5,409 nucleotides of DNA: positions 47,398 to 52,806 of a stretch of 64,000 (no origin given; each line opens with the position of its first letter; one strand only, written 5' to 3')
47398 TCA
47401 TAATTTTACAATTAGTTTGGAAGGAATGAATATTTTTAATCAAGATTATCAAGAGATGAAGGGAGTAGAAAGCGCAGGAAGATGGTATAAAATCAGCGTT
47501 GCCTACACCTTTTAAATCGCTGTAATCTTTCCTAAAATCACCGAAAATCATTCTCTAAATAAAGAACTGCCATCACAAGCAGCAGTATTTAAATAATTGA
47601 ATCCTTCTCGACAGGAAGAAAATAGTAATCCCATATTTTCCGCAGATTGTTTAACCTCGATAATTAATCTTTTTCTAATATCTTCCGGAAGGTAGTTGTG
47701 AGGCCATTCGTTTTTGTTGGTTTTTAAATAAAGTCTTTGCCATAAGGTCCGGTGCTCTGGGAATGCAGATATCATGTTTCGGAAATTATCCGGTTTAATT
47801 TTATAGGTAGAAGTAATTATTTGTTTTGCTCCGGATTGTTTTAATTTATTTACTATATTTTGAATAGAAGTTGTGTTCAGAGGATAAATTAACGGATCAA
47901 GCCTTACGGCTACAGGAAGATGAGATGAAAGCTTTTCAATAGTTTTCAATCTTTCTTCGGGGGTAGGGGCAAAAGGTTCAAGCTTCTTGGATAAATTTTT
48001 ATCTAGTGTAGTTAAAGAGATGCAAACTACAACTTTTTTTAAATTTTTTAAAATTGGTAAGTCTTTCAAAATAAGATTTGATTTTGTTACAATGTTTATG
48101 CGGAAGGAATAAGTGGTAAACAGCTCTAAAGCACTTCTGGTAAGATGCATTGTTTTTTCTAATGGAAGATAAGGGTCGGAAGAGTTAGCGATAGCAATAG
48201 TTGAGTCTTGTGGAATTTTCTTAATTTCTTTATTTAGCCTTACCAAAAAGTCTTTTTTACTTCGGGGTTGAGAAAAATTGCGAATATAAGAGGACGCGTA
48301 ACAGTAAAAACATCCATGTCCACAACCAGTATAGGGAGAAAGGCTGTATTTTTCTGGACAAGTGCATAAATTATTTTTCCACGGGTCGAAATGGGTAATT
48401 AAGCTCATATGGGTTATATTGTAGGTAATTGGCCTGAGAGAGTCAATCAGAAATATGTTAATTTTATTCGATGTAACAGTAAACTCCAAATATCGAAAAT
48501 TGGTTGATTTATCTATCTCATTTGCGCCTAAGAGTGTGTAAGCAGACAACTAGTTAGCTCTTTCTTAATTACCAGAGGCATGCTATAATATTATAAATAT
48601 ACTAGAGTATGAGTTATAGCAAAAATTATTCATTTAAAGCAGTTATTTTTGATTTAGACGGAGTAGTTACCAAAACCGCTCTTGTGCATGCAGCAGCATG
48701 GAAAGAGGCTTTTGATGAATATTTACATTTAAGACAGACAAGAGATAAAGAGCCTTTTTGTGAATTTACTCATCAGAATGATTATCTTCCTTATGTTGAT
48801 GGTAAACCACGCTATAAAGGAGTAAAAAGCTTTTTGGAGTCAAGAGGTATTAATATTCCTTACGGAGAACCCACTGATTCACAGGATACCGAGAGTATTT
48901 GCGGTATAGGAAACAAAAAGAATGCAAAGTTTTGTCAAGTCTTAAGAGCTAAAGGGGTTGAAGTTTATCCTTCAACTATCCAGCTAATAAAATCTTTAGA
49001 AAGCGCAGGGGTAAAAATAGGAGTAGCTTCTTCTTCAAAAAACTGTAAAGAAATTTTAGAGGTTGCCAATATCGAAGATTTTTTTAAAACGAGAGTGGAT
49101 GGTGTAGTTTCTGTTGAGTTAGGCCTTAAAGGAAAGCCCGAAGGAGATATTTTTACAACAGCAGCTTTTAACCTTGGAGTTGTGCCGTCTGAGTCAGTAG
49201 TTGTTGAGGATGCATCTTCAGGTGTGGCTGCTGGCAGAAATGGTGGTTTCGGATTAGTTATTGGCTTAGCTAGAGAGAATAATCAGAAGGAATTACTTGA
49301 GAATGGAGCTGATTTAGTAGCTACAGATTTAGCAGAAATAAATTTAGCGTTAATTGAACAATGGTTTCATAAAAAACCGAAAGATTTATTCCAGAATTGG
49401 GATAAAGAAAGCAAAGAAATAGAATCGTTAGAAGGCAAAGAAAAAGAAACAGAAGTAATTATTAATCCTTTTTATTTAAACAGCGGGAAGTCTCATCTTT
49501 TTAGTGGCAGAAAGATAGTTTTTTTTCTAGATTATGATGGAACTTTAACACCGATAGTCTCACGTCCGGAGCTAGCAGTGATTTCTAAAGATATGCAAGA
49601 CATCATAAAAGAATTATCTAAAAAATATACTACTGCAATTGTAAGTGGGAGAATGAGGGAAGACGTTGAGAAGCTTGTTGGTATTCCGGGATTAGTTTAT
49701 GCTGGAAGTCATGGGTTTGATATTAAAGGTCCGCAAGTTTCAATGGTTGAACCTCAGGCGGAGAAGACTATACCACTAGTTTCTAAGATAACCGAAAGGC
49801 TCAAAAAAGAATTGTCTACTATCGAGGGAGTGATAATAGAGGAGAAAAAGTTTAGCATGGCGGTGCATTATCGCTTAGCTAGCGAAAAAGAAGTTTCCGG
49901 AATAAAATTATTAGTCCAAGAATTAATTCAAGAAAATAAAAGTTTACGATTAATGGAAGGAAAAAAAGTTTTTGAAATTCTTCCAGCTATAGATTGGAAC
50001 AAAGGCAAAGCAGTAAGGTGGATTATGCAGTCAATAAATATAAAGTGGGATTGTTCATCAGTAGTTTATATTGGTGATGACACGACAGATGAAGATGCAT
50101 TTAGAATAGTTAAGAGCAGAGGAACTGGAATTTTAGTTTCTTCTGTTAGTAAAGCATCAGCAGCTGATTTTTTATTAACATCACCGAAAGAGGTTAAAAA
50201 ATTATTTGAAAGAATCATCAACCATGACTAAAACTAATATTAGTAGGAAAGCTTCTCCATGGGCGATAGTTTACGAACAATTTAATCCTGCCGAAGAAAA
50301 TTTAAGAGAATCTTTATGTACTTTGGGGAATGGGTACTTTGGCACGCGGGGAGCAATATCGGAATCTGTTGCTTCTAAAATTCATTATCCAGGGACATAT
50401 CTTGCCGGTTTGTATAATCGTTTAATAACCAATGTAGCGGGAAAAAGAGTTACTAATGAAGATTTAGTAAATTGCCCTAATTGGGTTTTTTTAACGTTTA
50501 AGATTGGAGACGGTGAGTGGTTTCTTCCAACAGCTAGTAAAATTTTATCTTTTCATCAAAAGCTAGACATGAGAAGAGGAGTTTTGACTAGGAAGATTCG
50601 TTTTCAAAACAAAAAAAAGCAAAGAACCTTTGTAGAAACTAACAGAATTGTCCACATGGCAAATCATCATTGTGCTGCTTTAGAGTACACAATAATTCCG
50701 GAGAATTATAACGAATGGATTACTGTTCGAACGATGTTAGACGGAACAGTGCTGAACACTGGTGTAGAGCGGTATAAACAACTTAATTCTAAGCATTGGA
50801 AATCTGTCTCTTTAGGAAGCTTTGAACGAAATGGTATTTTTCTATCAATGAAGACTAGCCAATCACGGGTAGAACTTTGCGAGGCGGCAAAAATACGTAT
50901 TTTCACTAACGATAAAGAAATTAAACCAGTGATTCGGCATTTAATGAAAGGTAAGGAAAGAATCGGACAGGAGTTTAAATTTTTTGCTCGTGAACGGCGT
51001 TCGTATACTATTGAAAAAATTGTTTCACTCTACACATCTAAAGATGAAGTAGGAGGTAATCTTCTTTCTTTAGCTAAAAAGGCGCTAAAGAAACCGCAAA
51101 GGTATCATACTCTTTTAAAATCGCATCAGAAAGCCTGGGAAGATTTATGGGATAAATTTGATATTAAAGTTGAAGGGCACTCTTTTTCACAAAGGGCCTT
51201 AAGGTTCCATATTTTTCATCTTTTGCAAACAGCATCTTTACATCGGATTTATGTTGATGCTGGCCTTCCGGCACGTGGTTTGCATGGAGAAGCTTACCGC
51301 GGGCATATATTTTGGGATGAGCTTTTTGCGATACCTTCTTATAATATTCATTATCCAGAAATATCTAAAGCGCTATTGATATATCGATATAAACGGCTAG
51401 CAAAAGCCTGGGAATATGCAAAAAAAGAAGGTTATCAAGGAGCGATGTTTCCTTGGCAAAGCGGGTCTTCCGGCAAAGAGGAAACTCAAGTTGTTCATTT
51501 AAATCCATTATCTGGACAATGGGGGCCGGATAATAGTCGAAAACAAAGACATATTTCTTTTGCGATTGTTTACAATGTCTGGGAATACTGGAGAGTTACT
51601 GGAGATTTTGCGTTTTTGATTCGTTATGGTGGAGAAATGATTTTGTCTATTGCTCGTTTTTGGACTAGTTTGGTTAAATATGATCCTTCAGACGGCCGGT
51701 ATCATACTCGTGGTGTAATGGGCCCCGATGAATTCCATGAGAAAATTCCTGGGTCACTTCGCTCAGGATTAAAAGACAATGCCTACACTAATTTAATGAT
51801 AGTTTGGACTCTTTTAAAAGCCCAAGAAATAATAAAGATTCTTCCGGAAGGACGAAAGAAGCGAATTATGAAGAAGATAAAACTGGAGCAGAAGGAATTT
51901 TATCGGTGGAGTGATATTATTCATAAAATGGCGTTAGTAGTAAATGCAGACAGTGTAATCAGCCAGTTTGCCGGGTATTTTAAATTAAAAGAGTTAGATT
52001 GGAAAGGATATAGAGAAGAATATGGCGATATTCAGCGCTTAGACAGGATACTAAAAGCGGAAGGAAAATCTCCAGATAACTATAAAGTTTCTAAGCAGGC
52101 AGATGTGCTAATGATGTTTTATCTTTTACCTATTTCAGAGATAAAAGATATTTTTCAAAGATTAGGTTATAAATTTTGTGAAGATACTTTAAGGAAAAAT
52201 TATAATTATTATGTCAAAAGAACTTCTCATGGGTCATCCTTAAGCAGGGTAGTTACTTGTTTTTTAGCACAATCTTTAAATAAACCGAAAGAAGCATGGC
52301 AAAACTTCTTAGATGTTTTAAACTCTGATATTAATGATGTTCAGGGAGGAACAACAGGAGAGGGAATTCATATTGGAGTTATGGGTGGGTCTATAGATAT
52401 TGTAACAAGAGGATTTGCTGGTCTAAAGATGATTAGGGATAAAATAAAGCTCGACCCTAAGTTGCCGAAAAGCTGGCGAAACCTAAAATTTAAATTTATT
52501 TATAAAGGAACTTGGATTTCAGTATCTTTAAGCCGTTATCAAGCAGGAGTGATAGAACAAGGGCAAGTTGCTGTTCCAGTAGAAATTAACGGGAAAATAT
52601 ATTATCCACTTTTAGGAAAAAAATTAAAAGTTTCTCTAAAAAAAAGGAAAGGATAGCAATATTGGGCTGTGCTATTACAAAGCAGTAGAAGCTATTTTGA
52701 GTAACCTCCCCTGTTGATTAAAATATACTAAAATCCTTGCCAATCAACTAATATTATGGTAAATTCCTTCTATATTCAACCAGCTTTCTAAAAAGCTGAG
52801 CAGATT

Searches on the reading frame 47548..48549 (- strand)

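Call 3: search_protein_families(library=pfam, proteins=[window:47548-48549:-], max_evalue=0.01)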
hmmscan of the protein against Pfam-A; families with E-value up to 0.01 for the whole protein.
window:47548-48549:- (333 aa): 2 families
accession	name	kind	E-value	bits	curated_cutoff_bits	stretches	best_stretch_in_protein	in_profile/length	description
PF04055.27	Radical_SAM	-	4.1e-11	43.8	29.5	1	71-217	2-147/166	Radical SAM superfamily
PF08902.16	DUF1848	-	3.3e-09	37.4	30.5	2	55-85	232-262/262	Domain of unknown function (DUF1848)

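Call 4: search_protein_families(library=ncbifam, proteins=[window:47548-48549:-], max_evalue=0.01)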
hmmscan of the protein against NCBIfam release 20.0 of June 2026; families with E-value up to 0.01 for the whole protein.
window:47548-48549:- (333 aa): 6 families
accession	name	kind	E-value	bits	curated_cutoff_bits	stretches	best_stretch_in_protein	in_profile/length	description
NF033668.1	rSAM_PA0069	hypoth_equivalog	1.3e-36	126.4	360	1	65-244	56-249/348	PA0069 family radical SAM protein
TIGR04470.1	rSAM_mob_pairB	equivalog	1.3e-23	83.8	410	1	67-282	19-238/285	radical SAM mobile pair protein B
NF038135.1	rSAM_Rv2578c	equivalog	6.9e-22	77.9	430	1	63-305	57-313/317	Rv2578c family radical SAM protein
NF038136.1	rSAM_Rv_intein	exception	4.9e-17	62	700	1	115-253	377-521/574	intein-containing Rv2578c family radical SAM protein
TIGR04070.1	photo_TT_lyase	equivalog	4.7e-05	22.5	400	1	62-220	73-233/338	spore photoproduct lyase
TIGR04403.1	rSAM_skfB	equivalog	8.4e-05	21.5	300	1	74-242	112-270/402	sporulation killing factor system radical SAM maturase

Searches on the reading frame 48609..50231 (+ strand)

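Call 10: search_protein_families(library=pfam, proteins=[window:48609-50231:+], max_evalue=0.0001)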
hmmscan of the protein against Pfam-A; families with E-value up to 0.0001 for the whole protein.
window:48609-50231:+ (540 aa): 4 families
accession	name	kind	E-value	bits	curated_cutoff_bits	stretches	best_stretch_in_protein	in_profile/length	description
PF02358.22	Trehalose_PPase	-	5e-56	189.9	27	1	306-525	1-233/235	Trehalose-phosphatase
PF00702.32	Hydrolase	-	2.4e-21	77.5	26.4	1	9-213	1-191/191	haloacid dehalogenase-like hydrolase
PF13419.12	HAD_2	-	3.6e-18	66.8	23.8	1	12-213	1-172/178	Haloacid dehalogenase-like hydrolase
PF08282.18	Hydrolase_3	-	4e-06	27.2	20.9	0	305-357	1-49/255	haloacid dehalogenase-like hydrolase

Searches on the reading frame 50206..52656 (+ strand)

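Call 10: search_protein_families(library=pfam, proteins=[window:50206-52656:+], max_evalue=0.0001)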
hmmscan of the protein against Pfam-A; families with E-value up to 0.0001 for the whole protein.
window:50206-52656:+ (816 aa): 3 families
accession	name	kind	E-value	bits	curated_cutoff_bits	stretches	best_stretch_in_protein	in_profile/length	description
PF03632.21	Glyco_hydro_65m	-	9.1e-121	403.7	27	1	333-730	1-370/371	Glycosyl hydrolase family 65 central catalytic domain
PF03636.21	Glyco_hydro_65N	-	8.9e-69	232.2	26.6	1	23-279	2-233/233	Glycosyl hydrolase family 65, N-terminal domain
PF03633.20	Glyco_hydro_65C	-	1.9e-11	44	22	1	743-798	4-59/62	Glycosyl hydrolase family 65, C-terminal domain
